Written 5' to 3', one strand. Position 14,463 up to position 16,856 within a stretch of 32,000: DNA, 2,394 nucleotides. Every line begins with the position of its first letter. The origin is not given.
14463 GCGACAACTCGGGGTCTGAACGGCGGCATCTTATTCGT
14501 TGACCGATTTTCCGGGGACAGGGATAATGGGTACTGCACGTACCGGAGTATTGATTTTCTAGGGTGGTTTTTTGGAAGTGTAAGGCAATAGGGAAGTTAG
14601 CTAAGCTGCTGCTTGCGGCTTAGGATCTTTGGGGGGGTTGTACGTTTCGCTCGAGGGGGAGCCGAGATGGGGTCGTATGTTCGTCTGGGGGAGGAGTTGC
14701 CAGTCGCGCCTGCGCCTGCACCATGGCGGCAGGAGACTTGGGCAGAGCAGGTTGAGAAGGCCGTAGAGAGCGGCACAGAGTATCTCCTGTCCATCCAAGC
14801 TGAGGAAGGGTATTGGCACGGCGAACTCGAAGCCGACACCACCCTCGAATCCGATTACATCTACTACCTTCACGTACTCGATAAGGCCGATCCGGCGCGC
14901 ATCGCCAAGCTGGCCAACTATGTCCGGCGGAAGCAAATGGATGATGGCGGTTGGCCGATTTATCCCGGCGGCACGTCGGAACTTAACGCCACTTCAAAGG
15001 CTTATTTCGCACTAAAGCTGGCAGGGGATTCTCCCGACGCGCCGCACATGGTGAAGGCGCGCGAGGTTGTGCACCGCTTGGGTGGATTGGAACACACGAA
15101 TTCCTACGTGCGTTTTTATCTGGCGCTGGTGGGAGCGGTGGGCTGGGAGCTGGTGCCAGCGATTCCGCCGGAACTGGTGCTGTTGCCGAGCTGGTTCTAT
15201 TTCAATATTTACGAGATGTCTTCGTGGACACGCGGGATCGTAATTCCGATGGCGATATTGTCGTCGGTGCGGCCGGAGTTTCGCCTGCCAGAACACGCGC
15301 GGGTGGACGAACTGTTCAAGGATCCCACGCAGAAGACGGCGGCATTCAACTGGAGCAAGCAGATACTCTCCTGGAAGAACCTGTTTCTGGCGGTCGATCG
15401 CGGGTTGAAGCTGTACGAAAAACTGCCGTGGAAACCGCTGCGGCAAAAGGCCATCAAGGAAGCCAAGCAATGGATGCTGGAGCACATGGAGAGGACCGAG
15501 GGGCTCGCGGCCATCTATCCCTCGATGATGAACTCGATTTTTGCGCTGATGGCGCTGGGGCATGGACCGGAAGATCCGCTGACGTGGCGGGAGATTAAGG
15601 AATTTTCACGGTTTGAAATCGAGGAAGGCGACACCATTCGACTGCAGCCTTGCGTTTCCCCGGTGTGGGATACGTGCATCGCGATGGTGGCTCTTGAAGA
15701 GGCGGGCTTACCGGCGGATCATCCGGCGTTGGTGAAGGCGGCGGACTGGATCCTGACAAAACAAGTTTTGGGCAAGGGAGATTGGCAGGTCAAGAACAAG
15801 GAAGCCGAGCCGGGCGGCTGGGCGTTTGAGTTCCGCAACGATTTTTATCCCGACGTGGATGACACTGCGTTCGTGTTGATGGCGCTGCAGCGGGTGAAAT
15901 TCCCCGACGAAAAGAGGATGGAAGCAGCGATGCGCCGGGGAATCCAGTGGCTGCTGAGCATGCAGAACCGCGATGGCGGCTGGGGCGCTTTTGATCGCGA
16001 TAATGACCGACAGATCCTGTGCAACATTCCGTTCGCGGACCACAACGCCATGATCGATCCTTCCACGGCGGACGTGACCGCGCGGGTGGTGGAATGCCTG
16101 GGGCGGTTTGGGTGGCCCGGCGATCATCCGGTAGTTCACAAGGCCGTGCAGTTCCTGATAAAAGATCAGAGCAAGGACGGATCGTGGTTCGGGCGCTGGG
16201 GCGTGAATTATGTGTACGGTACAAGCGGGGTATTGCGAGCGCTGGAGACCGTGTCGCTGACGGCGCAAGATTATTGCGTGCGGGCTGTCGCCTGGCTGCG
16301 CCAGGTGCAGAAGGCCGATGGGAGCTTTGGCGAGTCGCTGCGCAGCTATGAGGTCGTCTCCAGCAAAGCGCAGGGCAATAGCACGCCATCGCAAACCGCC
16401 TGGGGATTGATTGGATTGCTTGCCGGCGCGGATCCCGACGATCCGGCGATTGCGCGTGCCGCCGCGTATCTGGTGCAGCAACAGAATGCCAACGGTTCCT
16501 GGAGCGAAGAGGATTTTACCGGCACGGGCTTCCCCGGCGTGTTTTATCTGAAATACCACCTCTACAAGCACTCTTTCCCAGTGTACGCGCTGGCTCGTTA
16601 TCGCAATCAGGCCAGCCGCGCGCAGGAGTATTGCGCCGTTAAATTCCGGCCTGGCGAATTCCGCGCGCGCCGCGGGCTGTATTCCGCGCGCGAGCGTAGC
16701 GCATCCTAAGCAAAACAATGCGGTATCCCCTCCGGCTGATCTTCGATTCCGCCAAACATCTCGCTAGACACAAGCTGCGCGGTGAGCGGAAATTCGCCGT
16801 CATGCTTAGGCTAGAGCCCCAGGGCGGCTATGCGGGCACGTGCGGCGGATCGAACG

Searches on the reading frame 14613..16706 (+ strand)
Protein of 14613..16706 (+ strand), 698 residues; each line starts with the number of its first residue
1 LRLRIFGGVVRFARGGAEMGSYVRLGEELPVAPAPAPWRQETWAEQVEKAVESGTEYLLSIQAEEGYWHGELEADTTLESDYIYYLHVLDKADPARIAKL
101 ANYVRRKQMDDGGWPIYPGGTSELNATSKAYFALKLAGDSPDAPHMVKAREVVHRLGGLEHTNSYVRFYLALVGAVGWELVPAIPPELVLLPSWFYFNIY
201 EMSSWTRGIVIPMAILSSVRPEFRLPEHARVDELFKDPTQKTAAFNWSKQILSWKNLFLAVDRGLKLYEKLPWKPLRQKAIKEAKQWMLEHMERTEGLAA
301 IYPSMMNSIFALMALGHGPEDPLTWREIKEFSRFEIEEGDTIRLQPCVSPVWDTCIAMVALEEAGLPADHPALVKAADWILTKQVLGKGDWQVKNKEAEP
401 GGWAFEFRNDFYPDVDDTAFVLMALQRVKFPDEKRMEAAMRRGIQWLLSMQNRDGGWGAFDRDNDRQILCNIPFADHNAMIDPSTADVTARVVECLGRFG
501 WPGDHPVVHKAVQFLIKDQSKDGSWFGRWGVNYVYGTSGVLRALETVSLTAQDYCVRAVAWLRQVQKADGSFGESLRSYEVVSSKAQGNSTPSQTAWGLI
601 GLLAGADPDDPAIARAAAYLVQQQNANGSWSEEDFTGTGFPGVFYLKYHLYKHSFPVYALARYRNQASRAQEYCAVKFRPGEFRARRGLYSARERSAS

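Call 3: search_protein_families(library=ncbifam, proteins=[window:14613-16706:+], max_evalue=0.001)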
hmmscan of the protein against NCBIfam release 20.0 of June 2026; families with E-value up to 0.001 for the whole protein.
window:14613-16706:+ (698 aa): 6 families
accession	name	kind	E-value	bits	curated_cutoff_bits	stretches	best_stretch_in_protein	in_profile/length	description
TIGR01507.1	hopene_cyclase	equivalog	2.9e-235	782.5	431.1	1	44-668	14-638/640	squalene--hopene cyclase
TIGR01787.1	squalene_cyclas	subfamily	7.9e-185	616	322.7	1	50-665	1-622/622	squalene/oxidosqualene cyclases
TIGR03463.1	osq_cycl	subfamily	1.4e-80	271.3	851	1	57-663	3-634/634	2,3-oxidosqualene cyclase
TIGR04277.1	squa_tetra_cyc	equivalog_domain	1.1e-62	212.5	500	2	401-666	350-623/624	tetrahymanol synthase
NF053823.1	SCO2321_fam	equivalog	3.4e-20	72.3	300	2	95-151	119-175/405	SCO2321 family membrane protein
TIGR02474.1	pec_lyase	equivalog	0.00015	21.5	189.8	0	428-476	58-104/295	pectate lyase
